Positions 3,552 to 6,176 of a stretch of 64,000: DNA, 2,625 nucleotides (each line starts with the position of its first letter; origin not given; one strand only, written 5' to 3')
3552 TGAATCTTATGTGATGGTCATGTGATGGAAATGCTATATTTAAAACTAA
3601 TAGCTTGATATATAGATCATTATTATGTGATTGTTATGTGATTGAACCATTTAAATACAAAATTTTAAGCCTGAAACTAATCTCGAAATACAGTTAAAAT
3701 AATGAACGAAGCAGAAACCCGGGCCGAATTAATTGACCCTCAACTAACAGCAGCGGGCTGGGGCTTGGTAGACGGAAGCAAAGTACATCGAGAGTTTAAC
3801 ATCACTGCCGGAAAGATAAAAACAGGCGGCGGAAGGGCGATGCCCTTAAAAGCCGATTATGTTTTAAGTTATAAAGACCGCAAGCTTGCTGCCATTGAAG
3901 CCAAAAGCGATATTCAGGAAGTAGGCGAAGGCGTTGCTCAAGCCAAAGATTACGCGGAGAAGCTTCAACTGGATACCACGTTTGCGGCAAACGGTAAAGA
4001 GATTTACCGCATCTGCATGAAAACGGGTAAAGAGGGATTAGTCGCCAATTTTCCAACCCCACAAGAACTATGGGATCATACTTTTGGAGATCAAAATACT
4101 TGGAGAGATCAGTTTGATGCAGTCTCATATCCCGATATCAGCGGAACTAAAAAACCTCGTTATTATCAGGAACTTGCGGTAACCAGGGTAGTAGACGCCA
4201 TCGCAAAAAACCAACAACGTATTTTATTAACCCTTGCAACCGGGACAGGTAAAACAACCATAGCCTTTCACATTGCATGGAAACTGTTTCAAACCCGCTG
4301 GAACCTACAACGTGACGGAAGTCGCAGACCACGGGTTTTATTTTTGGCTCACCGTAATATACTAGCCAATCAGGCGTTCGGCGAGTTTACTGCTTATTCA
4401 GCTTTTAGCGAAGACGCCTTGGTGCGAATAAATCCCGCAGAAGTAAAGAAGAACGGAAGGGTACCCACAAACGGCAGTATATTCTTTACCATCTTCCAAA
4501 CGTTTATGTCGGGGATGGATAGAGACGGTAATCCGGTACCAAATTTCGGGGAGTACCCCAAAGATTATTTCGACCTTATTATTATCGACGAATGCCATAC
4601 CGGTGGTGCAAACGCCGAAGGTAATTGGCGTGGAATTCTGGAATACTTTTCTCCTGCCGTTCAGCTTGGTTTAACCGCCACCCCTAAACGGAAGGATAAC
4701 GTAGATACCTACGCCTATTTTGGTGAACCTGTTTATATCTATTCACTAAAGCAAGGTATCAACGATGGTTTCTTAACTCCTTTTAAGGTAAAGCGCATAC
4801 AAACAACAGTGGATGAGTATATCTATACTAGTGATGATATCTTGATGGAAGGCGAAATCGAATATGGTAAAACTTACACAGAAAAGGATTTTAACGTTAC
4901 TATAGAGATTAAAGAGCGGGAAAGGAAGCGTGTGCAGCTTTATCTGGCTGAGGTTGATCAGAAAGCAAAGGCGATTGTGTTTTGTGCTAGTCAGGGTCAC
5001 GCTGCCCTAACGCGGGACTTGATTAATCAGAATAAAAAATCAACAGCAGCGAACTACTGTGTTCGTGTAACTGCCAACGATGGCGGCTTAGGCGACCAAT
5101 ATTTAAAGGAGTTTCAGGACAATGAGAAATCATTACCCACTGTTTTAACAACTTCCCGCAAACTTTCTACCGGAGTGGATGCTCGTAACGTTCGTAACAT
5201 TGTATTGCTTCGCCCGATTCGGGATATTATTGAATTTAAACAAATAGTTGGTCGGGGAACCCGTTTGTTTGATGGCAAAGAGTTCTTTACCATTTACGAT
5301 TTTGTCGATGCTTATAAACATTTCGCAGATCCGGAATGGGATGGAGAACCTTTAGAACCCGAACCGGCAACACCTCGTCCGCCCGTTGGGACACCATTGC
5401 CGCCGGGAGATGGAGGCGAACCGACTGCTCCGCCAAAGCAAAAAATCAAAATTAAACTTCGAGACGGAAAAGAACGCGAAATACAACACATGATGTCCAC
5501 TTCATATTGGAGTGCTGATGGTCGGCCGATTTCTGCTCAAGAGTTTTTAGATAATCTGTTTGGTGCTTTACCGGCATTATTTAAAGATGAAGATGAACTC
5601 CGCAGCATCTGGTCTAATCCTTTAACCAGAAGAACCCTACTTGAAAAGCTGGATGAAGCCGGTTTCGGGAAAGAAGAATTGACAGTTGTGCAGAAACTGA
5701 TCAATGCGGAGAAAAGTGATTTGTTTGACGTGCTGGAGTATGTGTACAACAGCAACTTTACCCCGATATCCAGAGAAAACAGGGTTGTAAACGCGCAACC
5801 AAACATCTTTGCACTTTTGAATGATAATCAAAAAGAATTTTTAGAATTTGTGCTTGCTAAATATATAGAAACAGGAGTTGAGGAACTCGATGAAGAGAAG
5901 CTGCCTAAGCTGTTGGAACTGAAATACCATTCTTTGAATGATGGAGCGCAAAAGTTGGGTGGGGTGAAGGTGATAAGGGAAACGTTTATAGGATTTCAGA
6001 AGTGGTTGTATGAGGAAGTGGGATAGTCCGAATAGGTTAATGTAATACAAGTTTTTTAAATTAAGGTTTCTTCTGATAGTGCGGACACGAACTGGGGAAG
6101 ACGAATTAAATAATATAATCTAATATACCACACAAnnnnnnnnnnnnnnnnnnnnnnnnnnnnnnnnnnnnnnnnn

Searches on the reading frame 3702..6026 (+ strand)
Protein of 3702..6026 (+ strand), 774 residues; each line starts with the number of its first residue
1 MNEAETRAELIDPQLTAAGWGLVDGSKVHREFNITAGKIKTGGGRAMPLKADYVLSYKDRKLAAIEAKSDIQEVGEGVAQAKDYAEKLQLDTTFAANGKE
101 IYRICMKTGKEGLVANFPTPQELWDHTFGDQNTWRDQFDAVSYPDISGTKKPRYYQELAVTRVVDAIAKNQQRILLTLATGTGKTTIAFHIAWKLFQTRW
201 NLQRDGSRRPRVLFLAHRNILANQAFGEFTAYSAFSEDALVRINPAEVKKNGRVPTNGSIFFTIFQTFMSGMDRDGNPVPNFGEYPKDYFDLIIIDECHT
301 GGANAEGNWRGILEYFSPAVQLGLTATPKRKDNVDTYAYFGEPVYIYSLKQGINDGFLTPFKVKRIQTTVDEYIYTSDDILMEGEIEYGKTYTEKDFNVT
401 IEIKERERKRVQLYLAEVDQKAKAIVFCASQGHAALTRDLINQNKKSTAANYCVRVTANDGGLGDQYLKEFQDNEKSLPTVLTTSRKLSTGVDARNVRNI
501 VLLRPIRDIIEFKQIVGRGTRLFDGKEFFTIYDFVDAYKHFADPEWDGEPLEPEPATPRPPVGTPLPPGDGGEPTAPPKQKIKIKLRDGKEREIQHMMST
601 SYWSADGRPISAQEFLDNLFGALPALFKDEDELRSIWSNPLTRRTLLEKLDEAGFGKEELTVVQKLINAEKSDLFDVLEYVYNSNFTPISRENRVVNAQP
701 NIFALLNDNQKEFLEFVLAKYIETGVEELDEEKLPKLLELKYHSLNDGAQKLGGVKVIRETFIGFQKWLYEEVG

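Call 3: search_protein_families(library=pfam, proteins=[window:3702-6026:+], max_evalue=1)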
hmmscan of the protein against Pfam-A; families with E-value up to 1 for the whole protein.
window:3702-6026:+ (774 aa): 9 families
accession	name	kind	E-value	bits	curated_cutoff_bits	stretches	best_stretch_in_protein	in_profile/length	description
PF04851.21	ResIII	-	7.3e-37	127.2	22.5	1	150-330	2-164/164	Type III restriction enzyme, res subunit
PF08463.15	EcoEI_R_C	-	6.2e-24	85.4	24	1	613-770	1-163/163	EcoEI R protein C-terminal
PF18766.7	SWI2_SNF2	-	3.9e-16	59.8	26.7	1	155-363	1-190/221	SWI2/SNF2 ATPase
PF00270.35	DEAD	-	9.7e-12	45.4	26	1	163-331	7-162/167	DEAD/DEAH box helicase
PF00271.37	Helicase_C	-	1.9e-05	25.3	23.5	1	415-521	10-108/110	Helicase conserved C-terminal domain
PF04313.20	HSDR_N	-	2.1e-05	24.9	25.1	2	50-87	127-164/198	Type I restriction enzyme R protein N terminus (HSDR_N)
PF13588.12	HSDR_N_2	-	0.007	16.9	25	1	50-111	38-101/110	Type I restriction enzyme R protein N terminus (HSDR_N)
PF20720.3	nSTAND3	-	0.0096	16.1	27.2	1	159-202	6-48/155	Novel STAND NTPase 3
PF12775.13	AAA_7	-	0.12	12.4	25.8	1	159-191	21-53/181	P-loop containing dynein motor region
